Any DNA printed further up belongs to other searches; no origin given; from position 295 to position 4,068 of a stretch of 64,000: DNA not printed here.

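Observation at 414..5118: Two non-ribosomal exported-protein genes inserted between rplW and rplB inside the S10 ribosomal-protein operon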

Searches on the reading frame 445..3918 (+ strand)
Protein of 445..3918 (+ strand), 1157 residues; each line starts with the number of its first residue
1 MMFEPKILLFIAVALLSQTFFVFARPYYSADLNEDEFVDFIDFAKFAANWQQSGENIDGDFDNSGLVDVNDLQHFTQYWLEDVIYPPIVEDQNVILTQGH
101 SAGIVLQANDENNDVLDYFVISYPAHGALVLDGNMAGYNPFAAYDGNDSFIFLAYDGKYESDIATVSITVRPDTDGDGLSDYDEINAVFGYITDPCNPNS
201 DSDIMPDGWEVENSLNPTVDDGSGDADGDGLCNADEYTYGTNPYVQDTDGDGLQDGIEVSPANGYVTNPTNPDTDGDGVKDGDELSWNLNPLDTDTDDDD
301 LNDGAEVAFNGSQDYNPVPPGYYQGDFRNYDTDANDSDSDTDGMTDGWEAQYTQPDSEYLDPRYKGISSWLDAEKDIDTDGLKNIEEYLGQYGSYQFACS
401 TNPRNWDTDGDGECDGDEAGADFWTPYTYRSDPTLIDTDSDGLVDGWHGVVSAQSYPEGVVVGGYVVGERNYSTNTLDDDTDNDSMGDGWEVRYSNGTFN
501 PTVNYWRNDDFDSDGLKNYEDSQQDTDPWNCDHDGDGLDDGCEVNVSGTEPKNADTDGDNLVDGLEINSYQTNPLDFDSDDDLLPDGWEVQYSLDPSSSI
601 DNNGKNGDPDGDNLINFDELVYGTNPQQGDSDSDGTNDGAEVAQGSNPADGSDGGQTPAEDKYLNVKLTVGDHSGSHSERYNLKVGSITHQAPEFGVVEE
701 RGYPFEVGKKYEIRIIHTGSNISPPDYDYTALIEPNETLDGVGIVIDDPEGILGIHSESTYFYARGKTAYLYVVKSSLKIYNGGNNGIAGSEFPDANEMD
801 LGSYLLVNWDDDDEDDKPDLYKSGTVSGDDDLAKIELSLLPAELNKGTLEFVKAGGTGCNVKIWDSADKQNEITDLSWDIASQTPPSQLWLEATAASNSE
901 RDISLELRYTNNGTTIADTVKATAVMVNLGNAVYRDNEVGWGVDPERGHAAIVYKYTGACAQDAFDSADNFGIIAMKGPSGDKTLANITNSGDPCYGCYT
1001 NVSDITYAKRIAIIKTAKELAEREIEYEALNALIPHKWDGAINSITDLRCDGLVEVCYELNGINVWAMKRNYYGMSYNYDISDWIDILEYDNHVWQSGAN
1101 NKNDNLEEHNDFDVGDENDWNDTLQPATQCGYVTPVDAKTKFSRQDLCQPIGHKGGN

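Call 3: search_protein_families(library=pfam, proteins=[window:445-3918:+], max_evalue=0.01)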
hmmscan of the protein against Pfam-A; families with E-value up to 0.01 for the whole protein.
window:445-3918:+ (1157 aa): 3 families
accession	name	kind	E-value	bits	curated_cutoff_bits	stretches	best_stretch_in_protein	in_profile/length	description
PF17963.7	Big_9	-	5.2e-08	34.1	23.6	1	86-169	3-89/89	Bacterial Ig domain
PF18884.5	TSP3_bac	-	2.8e-07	30.7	25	2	225-243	1-19/22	Bacterial TSP3 repeat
PF17892.7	Cadherin_5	-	0.00022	21.4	26.5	1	87-170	15-97/98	Cadherin-like domain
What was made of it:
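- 700..951 (+): Big_9 / cadherin-like Ig domain (residues 86-169). Pfam PF17963 5.2e-8, above the cut-off (call 3).
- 960..2361 (+): TSP3-type Ca-binding repeat region. Pfam TSP3_bac (call 3).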

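Call 56: find_homologous_proteins(query=window:445-3915:+, max_evalue=1e-30)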
Query window:445-3915:+ (1157 aa): 1563 proteins with E <= 1e-30 among 8000 candidates; the best 120 are listed.
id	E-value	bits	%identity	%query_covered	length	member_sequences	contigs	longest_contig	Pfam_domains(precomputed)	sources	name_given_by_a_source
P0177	0.0e+0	2669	100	99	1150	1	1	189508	PF17963.8,PF18884.6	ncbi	-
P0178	0.0e+0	1248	55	100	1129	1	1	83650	PF17963.8,PF17892.8,PF18884.6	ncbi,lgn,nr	ncbi:MAG: hypothetical protein JW804_02930 [Sedimentisphaerales bacterium]|nr:hypothetical protein [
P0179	2.0e-291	988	51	92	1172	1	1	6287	PF17963.8,PF17892.8,PF18884.6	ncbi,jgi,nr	ncbi:MAG: hypothetical protein B6I25_07565 [Planctomycetales bacterium 4572_13]|nr:MAG: hypothetical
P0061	9.0e-271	920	46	99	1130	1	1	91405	PF17963.8,PF17892.8,PF18884.6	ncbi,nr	ncbi:MAG: hypothetical protein PHY02_07650 [Phycisphaerae bacterium]|nr:hypothetical protein [Phycis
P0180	1.2e-252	860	55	67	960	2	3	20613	PF17963.8,PF17892.8,PF18884.6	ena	-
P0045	3.7e-193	663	45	59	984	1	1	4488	PF18884.6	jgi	jgi:hypothetical protein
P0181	3.2e-188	646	47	72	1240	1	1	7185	PF18884.6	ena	-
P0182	5.3e-171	589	46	65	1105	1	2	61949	PF17963.8,PF18884.6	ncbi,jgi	-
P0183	4.1e-163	563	40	65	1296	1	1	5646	PF18884.6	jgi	jgi:hypothetical protein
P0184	1.9e-159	551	44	66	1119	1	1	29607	PF17963.8,PF17892.8,PF18884.6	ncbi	-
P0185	2.7e-159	551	45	65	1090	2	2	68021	PF17963.8,PF18884.6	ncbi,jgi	-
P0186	4.4e-159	550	33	43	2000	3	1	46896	PF06739.18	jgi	jgi:hypothetical protein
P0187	1.0e-154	535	37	41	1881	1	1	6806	PF25778.2,PF06739.18,PF18884.6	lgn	-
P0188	2.1e-153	531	35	42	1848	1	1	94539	PF25778.2,PF06739.18,PF18884.6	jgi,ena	-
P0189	1.2e-148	515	42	66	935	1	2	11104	PF18884.6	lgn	-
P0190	1.5e-147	512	43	65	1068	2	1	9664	PF17963.8,PF18884.6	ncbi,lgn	-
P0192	3.2e-139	484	42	9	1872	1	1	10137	PF13585.13,PF17963.8,PF17892.8,PF17803.8,PF16184.12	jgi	jgi:gliding motility-associated-like protein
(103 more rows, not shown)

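Call 57: find_encoding_contigs(protein=P0179, flank=10000, max_places=2)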
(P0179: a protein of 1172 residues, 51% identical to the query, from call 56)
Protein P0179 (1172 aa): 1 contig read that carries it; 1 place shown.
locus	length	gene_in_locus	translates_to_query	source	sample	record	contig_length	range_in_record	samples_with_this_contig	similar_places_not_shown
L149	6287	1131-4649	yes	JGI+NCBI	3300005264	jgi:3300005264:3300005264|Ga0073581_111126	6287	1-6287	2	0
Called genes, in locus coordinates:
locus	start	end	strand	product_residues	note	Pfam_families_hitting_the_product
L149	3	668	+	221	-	PF00589:Phage_integrase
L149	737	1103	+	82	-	-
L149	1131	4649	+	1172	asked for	PF17892:Cadherin_5 (weak), PF17963:Big_9, PF18884:TSP3_bac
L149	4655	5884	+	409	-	-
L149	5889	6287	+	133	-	?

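Call 58: find_encoding_contigs(protein=P0180, flank=10000, max_places=3)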
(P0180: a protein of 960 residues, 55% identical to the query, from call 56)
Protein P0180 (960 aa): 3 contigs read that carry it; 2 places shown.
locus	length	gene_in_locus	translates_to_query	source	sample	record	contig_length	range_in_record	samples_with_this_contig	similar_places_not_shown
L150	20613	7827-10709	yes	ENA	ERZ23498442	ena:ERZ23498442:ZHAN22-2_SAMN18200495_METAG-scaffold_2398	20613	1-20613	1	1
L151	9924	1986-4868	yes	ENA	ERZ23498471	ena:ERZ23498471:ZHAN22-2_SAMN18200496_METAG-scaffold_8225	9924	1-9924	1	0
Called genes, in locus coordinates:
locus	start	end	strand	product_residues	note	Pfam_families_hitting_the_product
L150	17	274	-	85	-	-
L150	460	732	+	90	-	-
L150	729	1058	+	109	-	-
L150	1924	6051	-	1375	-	PF07705:CARDB, PF03781:FGE-sulfatase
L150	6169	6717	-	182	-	-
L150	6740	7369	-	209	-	PF00589:Phage_integrase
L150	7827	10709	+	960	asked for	PF17892:Cadherin_5 (weak), PF17963:Big_9, PF18884:TSP3_bac (faint)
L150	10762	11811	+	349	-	-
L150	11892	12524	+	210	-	-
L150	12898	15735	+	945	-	PF01170:UPF0020 (faint), PF02384:N6_Mtase, PF20473:MmeI_Mtase, PF07669:Eco57I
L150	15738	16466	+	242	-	-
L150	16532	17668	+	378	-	-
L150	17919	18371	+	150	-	PF13565:HTH_32 (weak)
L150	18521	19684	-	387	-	PF13784:Fic_N, PF02661:Fic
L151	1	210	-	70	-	?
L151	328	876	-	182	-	-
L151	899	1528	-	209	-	PF00589:Phage_integrase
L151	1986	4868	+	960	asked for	PF17892:Cadherin_5 (weak), PF17963:Big_9, PF18884:TSP3_bac (faint)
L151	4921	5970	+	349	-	-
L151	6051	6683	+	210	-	-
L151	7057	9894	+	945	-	PF01170:UPF0020 (faint), PF02384:N6_Mtase, PF20473:MmeI_Mtase, PF07669:Eco57I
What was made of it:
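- On Self-mobile element (integrative element, transposon): Integrase genes do flank homologous cassettes in L149 and L150/L151 (calls 57, 58).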

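Call 59: find_encoding_contigs(protein=P0182, flank=10000, max_places=2)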
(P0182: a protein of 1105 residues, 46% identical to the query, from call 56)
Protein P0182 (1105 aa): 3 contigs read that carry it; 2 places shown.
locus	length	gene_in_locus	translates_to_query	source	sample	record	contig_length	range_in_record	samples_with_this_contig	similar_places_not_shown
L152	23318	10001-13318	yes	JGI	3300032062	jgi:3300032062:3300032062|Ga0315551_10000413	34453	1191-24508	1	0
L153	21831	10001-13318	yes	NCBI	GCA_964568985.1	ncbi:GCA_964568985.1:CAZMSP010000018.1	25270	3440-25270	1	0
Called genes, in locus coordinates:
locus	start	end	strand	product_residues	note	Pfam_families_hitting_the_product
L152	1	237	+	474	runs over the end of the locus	?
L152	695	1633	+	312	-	PF02899:Phage_int_SAM_1, PF13495:Phage_int_SAM_4 (weak), PF00589:Phage_integrase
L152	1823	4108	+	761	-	PF02985:HEAT (faint), PF13646:HEAT_2 (weak)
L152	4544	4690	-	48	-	-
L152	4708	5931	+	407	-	PF00009:GTP_EFTU, PF03144:GTP_EFTU_D2, PF03143:GTP_EFTU_D3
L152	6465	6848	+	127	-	PF00584:SecE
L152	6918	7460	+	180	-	PF02357:NusG, PF00467:KOW (weak)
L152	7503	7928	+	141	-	PF03946:Ribosomal_L11_N, PF00298:Ribosomal_L11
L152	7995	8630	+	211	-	PF00687:Ribosomal_L1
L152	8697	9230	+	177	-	PF00466:Ribosomal_L10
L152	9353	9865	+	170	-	PF16320:Ribosomal_L12_N, PF00542:Ribosomal_L12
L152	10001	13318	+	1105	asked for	PF17963:Big_9, PF18884:TSP3_bac (faint)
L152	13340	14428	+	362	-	PF13428:TPR_14 (faint), PF07719:TPR_2 (faint)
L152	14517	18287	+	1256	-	PF04563:RNA_pol_Rpb2_1, PF04561:RNA_pol_Rpb2_2, PF04565:RNA_pol_Rpb2_3, PF10385:RNA_pol_Rpb2_45, PF00562:RNA_pol_Rpb2_6, PF04560:RNA_pol_Rpb2_7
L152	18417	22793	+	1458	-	PF04997:RNA_pol_Rpb1_1, PF00623:RNA_pol_Rpb1_2, PF04983:RNA_pol_Rpb1_3, PF01333:Apocytochr_F_C (faint), PF05000:RNA_pol_Rpb1_4, PF04998:RNA_pol_Rpb1_5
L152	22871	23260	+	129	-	PF00164:Ribosom_S12_S23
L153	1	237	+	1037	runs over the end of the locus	PF17132:Glyco_hydro_106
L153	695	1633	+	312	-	PF02899:Phage_int_SAM_1, PF13495:Phage_int_SAM_4 (weak), PF00589:Phage_integrase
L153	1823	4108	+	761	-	PF02985:HEAT (faint), PF13646:HEAT_2 (weak)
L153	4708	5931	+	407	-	PF00009:GTP_EFTU, PF03144:GTP_EFTU_D2, PF03143:GTP_EFTU_D3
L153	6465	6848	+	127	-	PF00584:SecE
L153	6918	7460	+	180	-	PF02357:NusG, PF00467:KOW (weak)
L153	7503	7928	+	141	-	PF03946:Ribosomal_L11_N, PF00298:Ribosomal_L11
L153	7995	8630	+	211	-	PF00687:Ribosomal_L1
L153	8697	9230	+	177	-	PF00466:Ribosomal_L10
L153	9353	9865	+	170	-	PF16320:Ribosomal_L12_N, PF00542:Ribosomal_L12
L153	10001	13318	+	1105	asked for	PF17963:Big_9, PF18884:TSP3_bac (faint)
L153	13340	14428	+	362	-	PF13428:TPR_14 (faint), PF07719:TPR_2 (faint)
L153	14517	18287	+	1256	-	PF04563:RNA_pol_Rpb2_1, PF04561:RNA_pol_Rpb2_2, PF04565:RNA_pol_Rpb2_3, PF10385:RNA_pol_Rpb2_45, PF00562:RNA_pol_Rpb2_6, PF04560:RNA_pol_Rpb2_7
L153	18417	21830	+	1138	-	?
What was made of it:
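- In L152/L153 the cassette lies between rplL and rpoB, in two independent assemblies (call 59). Analogous insertions are seen in two independent assemblies of another genome (call 59).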

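Call 69: search_protein_families(library=padloc, proteins=[window:445-3915:+, L152:12500-13315:+, L152:13340-14425:+, L150:9825-10706:+, L150:10762-11808:+], max_evalue=0.01)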
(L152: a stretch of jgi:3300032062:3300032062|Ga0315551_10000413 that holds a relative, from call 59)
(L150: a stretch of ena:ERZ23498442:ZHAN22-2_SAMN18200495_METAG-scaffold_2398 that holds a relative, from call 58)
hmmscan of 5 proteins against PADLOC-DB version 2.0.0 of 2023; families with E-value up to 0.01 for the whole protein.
window:445-3915:+ (1157 aa): 0 families

L152:12500-13315:+ (272 aa): 0 families

L152:13340-14425:+ (362 aa): 0 families

L150:9825-10706:+ (294 aa): 0 families

L150:10762-11808:+ (349 aa): 0 families

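Call 70: search_protein_families(library=pfam, proteins=[L152:12500-13315:+, L152:13340-14425:+, L150:9825-10706:+, L150:10762-11808:+, L150:11892-12521:+, L149:4655-5881:+, L149:5889-6287:+], max_evalue=0.1)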
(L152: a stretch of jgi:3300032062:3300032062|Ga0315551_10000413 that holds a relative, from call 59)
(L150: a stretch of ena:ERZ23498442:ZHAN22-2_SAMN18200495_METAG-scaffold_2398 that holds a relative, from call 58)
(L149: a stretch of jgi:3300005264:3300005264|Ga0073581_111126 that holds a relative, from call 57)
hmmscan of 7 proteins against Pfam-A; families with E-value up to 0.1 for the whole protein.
L152:12500-13315:+ (272 aa): 0 families

L152:13340-14425:+ (362 aa): 11 families
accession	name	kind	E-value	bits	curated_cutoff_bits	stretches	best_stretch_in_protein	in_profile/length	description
PF13428.12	TPR_14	-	3.4e-06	27.7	23.5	0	76-97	19-40/44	Tetratricopeptide repeat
PF07719.23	TPR_2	-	2.4e-05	24.5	27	0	77-91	20-34/34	Tetratricopeptide repeat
PF13176.12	TPR_7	-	8e-05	22.9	27.9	0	303-330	4-31/36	Tetratricopeptide repeat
PF13432.12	TPR_16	-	0.00046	21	32.7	0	198-226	25-53/65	Tetratricopeptide repeat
PF13431.12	TPR_17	-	0.00055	20.4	24.4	0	199-224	8-33/34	Tetratricopeptide repeat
PF14559.12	TPR_19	-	0.00074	20.2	25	0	200-231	21-52/68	Tetratricopeptide repeat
PF00515.34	TPR_1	-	0.0035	17.5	27.8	0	301-322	4-25/34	Tetratricopeptide repeat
PF13181.12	TPR_8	-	0.0036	17.8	25.7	0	206-231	3-28/34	Tetratricopeptide repeat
PF13424.12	TPR_12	-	0.0042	17.7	30.1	1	301-330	48-77/77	Tetratricopeptide repeat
PF23300.3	HEAT_Nup120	-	0.011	16.1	29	1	200-234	22-56/170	Nucleoporin Nup120, HEAT repeats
PF09976.15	TPR_21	-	0.056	13.6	25.5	1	174-241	83-150/193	Tetratricopeptide repeat-like domain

L150:9825-10706:+ (294 aa): 0 families

L150:10762-11808:+ (349 aa): 1 family
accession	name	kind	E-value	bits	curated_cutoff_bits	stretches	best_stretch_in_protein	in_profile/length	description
PF23952.1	LRR_EndoS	-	0.078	13.6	27.9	0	201-230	4-33/116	Endo-beta-N-acetylglucosaminidase EndoS LRR domain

L150:11892-12521:+ (210 aa): 1 family
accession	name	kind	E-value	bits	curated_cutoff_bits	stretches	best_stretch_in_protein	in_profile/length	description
PF07589.16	PEP-CTERM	-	0.00022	21.6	20.7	1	189-207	3-24/24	PEP-CTERM motif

L149:4655-5881:+ (409 aa): 0 families

L149:5889-6287:+ (133 aa): 0 families

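Call 84: search_protein_families(library=pfam, proteins=[L152:10001-10600:+], max_evalue=10)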
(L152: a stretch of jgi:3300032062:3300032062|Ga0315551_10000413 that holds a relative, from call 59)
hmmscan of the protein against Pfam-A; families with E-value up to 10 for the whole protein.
L152:10001-10600:+ (200 aa): 2 families
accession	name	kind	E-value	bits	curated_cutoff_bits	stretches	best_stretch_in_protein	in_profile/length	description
PF06751.17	EutB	-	0.015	14.6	25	2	117-176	237-294/435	Ethanolamine ammonia lyase large subunit (EutB)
PF20794.3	bPH_7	-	0.027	14.4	25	1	2-44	32-74/135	Bacterial PH domain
